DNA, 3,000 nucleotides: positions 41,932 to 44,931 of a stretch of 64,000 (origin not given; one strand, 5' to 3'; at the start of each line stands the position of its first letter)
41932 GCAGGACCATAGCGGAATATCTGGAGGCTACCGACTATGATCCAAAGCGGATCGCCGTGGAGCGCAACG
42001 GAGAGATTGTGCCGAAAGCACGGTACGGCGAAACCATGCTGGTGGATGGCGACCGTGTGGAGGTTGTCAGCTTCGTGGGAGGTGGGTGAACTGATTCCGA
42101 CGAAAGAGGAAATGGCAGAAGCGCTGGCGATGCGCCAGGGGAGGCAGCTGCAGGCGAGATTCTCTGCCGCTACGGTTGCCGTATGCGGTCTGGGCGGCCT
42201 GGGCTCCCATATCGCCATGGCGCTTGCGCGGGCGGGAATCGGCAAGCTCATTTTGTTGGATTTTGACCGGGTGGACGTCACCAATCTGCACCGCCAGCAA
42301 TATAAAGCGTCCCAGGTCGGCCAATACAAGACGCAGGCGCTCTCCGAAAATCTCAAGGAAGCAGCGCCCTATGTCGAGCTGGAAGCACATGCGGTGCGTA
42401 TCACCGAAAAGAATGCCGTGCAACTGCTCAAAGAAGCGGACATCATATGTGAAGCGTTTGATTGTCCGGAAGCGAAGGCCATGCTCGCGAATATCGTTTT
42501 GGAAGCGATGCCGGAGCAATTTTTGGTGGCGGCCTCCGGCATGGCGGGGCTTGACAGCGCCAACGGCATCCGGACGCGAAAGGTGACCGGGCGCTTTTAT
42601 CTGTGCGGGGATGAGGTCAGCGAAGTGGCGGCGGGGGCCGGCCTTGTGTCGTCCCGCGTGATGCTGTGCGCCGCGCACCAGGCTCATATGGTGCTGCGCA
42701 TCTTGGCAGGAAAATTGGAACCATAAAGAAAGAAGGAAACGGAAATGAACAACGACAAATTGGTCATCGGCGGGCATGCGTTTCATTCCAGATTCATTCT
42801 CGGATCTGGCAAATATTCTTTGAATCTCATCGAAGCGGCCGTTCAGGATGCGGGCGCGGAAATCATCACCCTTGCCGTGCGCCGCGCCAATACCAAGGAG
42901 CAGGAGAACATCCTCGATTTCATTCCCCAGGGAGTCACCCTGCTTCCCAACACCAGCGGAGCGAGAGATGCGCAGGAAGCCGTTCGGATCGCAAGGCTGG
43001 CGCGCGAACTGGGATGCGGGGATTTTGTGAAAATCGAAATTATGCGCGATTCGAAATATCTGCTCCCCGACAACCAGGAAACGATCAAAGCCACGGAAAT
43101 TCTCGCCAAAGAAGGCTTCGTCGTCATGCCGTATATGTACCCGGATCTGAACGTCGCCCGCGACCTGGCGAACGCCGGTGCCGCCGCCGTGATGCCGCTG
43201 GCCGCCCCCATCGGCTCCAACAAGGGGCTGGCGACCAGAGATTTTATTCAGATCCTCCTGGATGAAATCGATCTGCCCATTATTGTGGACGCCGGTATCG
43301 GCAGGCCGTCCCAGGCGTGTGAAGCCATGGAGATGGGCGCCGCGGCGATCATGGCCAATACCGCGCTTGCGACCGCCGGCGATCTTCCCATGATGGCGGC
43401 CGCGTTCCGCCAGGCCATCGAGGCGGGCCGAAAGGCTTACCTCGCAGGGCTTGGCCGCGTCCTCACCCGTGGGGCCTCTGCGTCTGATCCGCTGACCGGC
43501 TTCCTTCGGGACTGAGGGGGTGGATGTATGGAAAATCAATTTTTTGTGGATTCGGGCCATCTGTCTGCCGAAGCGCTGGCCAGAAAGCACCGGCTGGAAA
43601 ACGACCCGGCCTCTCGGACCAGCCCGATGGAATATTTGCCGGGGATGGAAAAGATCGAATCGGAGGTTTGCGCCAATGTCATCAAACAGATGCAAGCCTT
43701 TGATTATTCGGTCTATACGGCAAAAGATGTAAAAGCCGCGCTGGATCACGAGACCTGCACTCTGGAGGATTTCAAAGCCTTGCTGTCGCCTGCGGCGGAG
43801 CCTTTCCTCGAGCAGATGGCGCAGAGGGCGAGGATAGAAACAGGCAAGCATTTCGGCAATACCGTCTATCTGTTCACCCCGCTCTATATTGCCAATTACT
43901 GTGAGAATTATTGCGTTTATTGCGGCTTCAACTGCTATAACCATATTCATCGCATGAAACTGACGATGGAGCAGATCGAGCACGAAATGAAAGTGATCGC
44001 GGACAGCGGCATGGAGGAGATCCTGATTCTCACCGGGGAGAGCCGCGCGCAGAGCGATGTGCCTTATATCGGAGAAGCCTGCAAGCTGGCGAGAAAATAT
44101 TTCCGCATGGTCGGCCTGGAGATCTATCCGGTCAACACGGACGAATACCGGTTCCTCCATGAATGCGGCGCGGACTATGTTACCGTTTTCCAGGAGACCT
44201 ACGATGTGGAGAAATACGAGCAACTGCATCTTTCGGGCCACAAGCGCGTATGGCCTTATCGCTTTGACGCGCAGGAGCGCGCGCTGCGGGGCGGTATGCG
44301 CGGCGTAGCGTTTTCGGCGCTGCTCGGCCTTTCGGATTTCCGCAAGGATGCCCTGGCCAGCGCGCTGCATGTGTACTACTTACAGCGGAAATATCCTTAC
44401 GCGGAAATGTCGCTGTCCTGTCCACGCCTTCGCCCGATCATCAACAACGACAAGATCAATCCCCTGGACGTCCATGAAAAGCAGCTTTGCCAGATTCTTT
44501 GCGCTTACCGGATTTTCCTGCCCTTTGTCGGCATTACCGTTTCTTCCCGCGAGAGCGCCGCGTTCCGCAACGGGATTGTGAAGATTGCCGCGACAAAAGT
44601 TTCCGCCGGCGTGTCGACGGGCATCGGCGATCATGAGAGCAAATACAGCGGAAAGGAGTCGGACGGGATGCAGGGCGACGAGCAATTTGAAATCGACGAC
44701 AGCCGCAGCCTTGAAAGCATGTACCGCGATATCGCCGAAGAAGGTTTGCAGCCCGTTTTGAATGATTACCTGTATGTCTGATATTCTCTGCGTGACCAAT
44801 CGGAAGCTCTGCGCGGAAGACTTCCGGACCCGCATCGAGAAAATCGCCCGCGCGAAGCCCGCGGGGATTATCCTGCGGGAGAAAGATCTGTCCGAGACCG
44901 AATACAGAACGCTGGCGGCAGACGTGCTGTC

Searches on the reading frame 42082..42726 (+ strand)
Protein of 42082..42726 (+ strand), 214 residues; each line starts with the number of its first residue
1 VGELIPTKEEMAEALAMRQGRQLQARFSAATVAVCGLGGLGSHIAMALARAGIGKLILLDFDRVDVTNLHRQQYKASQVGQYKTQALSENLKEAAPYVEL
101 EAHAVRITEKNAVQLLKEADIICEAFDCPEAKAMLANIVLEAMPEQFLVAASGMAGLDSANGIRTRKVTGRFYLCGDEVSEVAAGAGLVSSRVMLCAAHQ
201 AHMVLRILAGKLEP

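Call 23: search_protein_families(library=pfam, max_evalue=0.00001, proteins=[window:42082-42726:+])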
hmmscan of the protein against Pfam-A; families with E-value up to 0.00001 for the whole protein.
window:42082-42726:+ (214 aa): 2 families
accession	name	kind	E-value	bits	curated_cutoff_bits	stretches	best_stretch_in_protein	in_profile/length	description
PF00899.27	ThiF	-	2e-35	122.5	28.1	1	20-211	11-205/238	ThiF family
PF02737.24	3HCDH_N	-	7.3e-06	26.5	22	0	31-151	1-112/180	3-hydroxyacyl-CoA dehydrogenase, NAD binding domain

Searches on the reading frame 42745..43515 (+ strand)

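Call 23: search_protein_families(library=pfam, max_evalue=0.00001, proteins=[window:42745-43515:+])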
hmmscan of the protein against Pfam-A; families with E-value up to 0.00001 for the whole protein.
window:42745-43515:+ (256 aa): 1 family
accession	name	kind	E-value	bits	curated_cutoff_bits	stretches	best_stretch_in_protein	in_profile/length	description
PF05690.20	ThiG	-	7.4e-99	330.5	23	1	8-248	2-246/247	Thiazole biosynthesis protein ThiG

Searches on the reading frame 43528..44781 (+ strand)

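Call 23: search_protein_families(library=pfam, max_evalue=0.00001, proteins=[window:43528-44781:+])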
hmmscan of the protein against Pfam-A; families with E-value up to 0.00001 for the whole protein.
window:43528-44781:+ (417 aa): 2 families
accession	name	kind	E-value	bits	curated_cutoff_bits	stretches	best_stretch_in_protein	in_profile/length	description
PF06968.18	BATS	-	3.1e-14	53.4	22.2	1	297-408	1-88/88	Biotin and Thiamin Synthesis associated domain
PF04055.27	Radical_SAM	-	7.7e-11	42.9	29.5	1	121-258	3-142/166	Radical SAM superfamily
